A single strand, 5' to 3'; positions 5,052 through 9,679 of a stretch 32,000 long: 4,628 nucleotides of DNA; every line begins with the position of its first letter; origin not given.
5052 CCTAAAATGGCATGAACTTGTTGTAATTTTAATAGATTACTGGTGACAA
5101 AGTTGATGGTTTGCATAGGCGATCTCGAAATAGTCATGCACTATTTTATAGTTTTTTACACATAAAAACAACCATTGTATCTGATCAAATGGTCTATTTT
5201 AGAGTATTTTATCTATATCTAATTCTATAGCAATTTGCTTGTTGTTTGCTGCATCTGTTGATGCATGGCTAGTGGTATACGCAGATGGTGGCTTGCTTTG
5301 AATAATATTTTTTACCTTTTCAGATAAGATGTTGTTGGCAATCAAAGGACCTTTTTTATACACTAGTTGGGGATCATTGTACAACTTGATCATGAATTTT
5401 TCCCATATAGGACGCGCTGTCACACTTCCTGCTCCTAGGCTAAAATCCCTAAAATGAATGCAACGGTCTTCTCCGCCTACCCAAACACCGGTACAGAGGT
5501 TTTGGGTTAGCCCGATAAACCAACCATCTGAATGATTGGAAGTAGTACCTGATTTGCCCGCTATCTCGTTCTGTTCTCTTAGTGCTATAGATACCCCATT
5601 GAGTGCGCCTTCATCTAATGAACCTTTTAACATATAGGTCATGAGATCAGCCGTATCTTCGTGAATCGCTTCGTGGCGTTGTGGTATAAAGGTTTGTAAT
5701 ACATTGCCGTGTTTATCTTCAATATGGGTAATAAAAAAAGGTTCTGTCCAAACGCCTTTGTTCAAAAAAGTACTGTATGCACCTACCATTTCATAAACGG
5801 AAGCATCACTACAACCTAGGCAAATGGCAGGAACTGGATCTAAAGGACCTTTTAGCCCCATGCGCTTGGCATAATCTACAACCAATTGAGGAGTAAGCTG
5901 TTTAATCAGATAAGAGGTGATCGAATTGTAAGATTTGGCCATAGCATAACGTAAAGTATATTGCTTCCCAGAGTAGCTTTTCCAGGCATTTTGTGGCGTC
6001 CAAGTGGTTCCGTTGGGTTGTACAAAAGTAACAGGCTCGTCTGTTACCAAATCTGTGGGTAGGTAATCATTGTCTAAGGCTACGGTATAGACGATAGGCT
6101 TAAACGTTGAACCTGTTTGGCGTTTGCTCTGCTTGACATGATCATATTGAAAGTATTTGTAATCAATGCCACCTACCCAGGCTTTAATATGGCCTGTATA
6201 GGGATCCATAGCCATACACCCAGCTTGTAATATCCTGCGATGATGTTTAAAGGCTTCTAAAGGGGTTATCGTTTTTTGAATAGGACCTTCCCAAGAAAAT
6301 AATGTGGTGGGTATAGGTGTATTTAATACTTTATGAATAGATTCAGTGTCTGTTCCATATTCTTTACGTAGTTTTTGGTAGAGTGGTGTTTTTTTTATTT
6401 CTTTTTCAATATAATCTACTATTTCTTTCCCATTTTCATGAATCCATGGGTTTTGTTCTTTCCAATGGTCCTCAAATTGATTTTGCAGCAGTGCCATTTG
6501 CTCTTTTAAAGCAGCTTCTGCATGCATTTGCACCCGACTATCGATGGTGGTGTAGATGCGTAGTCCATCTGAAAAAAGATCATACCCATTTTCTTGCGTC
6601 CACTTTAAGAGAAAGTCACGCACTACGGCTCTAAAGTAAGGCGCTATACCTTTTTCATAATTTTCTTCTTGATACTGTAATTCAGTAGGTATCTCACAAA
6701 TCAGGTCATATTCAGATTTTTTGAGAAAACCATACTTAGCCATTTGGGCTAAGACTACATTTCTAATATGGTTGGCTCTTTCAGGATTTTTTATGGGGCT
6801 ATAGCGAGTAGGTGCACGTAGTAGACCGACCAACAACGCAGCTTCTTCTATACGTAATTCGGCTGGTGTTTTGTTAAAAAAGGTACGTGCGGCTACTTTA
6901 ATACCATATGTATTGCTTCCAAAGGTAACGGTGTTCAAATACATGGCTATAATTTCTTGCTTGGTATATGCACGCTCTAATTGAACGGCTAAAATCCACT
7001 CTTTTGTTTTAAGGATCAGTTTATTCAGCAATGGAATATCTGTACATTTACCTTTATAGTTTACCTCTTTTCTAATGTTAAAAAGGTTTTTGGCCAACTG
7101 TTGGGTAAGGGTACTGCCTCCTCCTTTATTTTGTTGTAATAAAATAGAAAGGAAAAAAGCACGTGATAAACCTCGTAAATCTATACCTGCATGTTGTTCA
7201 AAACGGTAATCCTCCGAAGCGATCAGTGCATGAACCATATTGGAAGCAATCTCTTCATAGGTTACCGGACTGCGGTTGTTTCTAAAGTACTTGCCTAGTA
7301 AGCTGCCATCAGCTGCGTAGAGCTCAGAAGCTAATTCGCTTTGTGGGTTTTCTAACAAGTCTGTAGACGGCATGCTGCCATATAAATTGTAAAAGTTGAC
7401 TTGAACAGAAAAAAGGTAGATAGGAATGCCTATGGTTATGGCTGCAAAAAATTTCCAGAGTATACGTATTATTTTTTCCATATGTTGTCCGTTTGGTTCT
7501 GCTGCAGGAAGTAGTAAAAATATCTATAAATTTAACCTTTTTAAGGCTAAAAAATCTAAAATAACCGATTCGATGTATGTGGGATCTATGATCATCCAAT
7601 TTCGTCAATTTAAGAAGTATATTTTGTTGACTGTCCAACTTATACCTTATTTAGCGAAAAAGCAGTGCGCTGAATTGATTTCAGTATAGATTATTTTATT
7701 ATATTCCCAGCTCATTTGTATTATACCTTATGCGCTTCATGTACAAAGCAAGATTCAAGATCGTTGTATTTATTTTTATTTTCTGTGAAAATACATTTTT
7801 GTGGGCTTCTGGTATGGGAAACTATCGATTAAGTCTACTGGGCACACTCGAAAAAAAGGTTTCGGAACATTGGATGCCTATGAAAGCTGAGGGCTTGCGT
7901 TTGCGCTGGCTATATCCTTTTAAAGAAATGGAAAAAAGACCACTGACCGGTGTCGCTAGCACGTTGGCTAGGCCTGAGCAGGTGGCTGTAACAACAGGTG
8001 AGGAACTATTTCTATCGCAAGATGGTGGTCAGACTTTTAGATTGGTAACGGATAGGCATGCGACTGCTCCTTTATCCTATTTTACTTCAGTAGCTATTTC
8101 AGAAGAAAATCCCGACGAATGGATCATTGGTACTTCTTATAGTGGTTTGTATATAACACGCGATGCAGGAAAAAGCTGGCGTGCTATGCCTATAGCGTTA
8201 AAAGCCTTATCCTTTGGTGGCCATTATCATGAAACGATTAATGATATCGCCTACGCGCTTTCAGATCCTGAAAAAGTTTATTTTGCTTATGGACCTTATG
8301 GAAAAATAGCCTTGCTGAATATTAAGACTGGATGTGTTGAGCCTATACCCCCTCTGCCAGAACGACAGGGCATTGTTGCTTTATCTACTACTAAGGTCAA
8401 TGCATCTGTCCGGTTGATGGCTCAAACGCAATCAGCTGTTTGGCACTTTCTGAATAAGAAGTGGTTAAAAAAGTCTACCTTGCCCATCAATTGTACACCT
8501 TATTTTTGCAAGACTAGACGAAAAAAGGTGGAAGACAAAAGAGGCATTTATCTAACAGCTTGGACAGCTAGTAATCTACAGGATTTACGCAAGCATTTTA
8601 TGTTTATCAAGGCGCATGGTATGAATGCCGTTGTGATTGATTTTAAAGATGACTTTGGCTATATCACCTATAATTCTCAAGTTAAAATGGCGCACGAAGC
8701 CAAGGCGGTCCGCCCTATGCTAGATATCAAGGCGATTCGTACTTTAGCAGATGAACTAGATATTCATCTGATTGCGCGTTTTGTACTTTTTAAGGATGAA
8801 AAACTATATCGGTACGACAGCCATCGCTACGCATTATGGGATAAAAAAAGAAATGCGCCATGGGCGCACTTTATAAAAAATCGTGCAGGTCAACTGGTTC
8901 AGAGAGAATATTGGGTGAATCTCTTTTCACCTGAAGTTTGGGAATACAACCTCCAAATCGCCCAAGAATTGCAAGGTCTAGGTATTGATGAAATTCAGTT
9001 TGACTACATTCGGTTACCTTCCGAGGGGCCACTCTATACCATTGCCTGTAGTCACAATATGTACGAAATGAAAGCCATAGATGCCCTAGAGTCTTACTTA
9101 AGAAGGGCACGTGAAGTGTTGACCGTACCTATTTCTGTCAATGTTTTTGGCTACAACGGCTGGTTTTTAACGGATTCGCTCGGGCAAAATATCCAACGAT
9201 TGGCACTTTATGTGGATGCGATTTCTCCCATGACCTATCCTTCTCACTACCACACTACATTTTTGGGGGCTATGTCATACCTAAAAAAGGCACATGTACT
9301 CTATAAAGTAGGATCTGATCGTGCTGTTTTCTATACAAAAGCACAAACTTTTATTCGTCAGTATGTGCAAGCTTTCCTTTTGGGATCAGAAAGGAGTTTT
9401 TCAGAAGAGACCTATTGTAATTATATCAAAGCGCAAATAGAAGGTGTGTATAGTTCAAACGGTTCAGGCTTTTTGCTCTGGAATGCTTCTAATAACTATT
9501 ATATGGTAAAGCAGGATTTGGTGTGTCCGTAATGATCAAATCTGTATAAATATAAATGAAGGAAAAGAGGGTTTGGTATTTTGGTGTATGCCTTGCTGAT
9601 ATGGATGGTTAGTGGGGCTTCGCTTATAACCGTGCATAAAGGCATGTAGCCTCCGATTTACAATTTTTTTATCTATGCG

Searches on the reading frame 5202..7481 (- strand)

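Call 8: search_protein_families(library=pfam, proteins=[window:5202-7481:-], max_evalue=0.001)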
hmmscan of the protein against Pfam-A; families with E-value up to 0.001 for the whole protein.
window:5202-7481:- (760 aa): 2 families
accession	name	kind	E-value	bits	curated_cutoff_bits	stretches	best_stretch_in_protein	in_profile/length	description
PF00912.28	Transgly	-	4e-55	186.4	27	1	60-247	3-177/178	Transglycosylase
PF00905.27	Transpeptidase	-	1.2e-22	81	22.1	2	421-543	2-128/299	Penicillin binding protein transpeptidase domain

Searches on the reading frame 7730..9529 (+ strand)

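Call 8: search_protein_families(library=pfam, proteins=[window:7730-9529:+], max_evalue=0.001)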
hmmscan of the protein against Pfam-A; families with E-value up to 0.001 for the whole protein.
window:7730-9529:+ (600 aa): 3 families
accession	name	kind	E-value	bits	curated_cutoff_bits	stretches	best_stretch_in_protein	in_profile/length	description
PF13200.12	DUF4015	-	8.3e-79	265.4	27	1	272-590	1-313/313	Putative glycosyl hydrolase domain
PF15902.12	Sortilin-Vps10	-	2.5e-05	23.7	33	1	92-160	2-67/446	Sortilin, neurotensin receptor 3,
PF02012.26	BNR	-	0.00043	20.3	27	0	141-151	1-11/12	BNR/Asp-box repeat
